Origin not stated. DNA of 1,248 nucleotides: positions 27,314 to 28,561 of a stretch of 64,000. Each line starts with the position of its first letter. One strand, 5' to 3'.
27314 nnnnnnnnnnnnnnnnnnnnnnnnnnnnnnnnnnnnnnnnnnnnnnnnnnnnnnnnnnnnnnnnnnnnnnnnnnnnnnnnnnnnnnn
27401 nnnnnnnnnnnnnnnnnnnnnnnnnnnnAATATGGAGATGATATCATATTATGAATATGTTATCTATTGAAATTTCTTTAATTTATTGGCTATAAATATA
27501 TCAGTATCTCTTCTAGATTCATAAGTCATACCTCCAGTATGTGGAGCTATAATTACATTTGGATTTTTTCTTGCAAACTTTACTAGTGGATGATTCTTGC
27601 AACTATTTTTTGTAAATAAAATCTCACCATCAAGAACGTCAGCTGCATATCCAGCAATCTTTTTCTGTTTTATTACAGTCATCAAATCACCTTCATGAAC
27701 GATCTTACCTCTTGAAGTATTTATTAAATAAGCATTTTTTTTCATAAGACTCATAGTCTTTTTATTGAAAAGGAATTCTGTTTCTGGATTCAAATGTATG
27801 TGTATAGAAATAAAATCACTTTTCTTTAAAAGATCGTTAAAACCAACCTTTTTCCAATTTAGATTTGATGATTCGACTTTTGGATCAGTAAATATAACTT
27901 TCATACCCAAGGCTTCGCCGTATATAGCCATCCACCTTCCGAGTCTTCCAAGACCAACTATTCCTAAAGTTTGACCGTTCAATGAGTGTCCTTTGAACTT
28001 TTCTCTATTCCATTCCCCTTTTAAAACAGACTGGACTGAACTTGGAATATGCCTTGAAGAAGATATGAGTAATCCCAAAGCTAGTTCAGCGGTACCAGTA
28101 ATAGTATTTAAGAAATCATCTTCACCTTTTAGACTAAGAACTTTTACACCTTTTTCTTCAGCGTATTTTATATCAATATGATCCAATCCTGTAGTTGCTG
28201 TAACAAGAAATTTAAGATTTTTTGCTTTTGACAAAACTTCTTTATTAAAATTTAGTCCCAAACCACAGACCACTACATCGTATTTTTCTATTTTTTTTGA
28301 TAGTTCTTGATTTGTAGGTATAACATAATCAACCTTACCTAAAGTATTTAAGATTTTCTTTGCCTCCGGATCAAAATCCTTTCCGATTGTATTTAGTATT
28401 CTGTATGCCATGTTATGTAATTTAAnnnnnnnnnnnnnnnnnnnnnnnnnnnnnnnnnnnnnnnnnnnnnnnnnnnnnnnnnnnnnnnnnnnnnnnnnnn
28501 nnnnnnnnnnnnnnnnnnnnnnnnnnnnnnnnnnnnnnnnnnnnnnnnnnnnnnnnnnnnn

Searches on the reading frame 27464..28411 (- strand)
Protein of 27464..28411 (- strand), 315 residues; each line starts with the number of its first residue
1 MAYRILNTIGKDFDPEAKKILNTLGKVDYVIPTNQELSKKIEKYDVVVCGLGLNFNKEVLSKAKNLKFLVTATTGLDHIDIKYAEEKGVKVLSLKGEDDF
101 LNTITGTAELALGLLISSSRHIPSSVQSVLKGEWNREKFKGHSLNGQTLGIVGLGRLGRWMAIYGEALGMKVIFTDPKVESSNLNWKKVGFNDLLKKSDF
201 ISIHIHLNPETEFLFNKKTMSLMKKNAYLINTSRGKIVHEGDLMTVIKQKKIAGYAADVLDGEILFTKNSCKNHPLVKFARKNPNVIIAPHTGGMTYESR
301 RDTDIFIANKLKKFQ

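Call 6: search_protein_families(library=pfam, proteins=[window:27464-28411:-], max_evalue=0.001)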
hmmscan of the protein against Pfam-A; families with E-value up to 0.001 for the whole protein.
window:27464-28411:- (315 aa): 3 families
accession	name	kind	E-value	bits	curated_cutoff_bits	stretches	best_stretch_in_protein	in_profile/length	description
PF02826.25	2-Hacid_dh_C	-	2.9e-49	167.3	25.1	1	112-293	1-178/178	D-isomer specific 2-hydroxyacid dehydrogenase, NAD binding domain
PF00389.36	2-Hacid_dh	-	3.8e-15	56.2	24.6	1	14-314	8-123/134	D-isomer specific 2-hydroxyacid dehydrogenase, catalytic domain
PF22660.2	RS_preATP-grasp-like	-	0.00039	21.2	27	0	147-182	2-37/98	Ribonucleotide synthetase preATP-grasp domain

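Call 25: search_protein_families(library=ncbifam, proteins=[window:27464-28411:-], max_evalue=0.0001)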
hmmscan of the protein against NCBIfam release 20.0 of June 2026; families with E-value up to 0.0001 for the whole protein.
window:27464-28411:- (315 aa): 22 families
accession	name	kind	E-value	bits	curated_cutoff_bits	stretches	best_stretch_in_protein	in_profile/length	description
TIGR01327.1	PGDH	equivalog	8.9e-60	202.9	454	1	33-313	30-299/525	phosphoglycerate dehydrogenase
NF008759.0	PRK11790.1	equivalog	2.8e-51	174.5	404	1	34-314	45-316/410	phosphoglycerate dehydrogenase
NF009714.1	PRK13243.1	equivalog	2.9e-49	168.2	455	1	32-314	34-312/332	glyoxylate reductase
NF006263.0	PRK08410.1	equivalog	3.4e-45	154.8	389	1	19-310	17-302/311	D-2-hydroxyacid dehydrogenase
NF005069.0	PRK06487.1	equivalog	8.4e-43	146.6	448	1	31-313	36-309/320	2-hydroxyacid dehydrogenase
NF005750.0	PRK07574.1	equivalog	2.8e-41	141.9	329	1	34-301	81-343/386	NAD-dependent formate dehydrogenase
NF005387.0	PRK06932.1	equivalog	6.8e-41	140.2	492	1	27-292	28-287/314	2-hydroxyacid dehydrogenase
NF000492.1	vanH_gen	exception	3.4e-40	138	540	1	62-303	63-299/312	D-lactate dehydrogenase VanH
NF000371.1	vanH_Agroup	exception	3.2e-33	115.3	700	1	62-303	68-304/322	VanH-A/VanH-Pt family D-lactate dehydrogenase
NF000004.1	vanH-D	exception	1.1e-30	106.9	550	1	62-297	69-299/323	D-lactate dehydrogenase VanH-D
NF041369.1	Dhydh_Halo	equivalog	2.6e-29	102.4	400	1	39-313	36-293/305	D-2-hydroxyacid dehydrogenase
NF000112.1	vanH-Amyco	exception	8.1e-29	100.9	625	1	65-303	95-328/348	VanH-AOV family D-lactate dehydrogenase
NF011938.0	PRK15409.1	equivalog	9.9e-29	100.4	492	1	23-302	24-296/324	glyoxylate/hydroxypyruvate reductase GhrB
NF005027.0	PRK06436.1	equivalog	1.5e-28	99.8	261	1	61-298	45-263/303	2-hydroxyacid dehydrogenase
NF001309.0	PRK00257.1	equivalog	3.7e-28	98.5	434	2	136-263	106-237/379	4-phosphoerythronate dehydrogenase PdxB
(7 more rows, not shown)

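Call 58: search_solved_structures(query=window:27464-28411:-, max_evalue=1e-20)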
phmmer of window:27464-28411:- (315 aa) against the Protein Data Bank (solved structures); distinct sequences matched with E-value up to 1e-20: 107 (the best 60 are shown).
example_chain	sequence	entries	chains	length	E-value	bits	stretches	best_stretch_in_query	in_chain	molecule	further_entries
1wwk_A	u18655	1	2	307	2.7e-43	151.6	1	32-313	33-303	phosphoglycerate dehydrogenase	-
6plf_A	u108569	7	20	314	2.2e-37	132.2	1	9-300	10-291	D-3-phosphoglycerate dehydrogenase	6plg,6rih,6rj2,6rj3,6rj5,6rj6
7ewh_A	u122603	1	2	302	2.2e-37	132.2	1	10-300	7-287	D-3-phosphoglycerate dehydrogenase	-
7dkm_A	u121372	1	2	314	2.2e-37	132.2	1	9-300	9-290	D-3-phosphoglycerate dehydrogenase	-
5n6c_A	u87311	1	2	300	2.2e-37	132.2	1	10-300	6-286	D-3-phosphoglycerate dehydrogenase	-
6cwa_A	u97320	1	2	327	2.5e-37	132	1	9-300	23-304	D-3-phosphoglycerate dehydrogenase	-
7cvp_A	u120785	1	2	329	2.7e-37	131.9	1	10-300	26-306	D-3-phosphoglycerate dehydrogenase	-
2g76_A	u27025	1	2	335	2.7e-37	131.9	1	9-300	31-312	D-3-phosphoglycerate dehydrogenase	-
9jnr_A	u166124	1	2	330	4.2e-37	131.3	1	8-311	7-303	McyI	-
8pin_A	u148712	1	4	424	6.9e-37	130.6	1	35-314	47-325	D-3-phosphoglycerate dehydrogenase 2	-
8pio_F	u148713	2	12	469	9.2e-37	130.2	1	35-314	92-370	phosphoglycerate dehydrogenase | D-3-phosphoglycerate dehydrogenase 2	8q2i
8pir_F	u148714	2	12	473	9.4e-37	130.1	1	35-314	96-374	phosphoglycerate dehydrogenase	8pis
9jnq_A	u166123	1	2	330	2e-36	129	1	4-311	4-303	McyI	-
2dbq_A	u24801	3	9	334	1.2e-35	126.5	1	35-311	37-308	Glyoxylate reductase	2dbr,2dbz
2ekl_A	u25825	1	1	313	1.7e-35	126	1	22-301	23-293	D-3-phosphoglycerate dehydrogenase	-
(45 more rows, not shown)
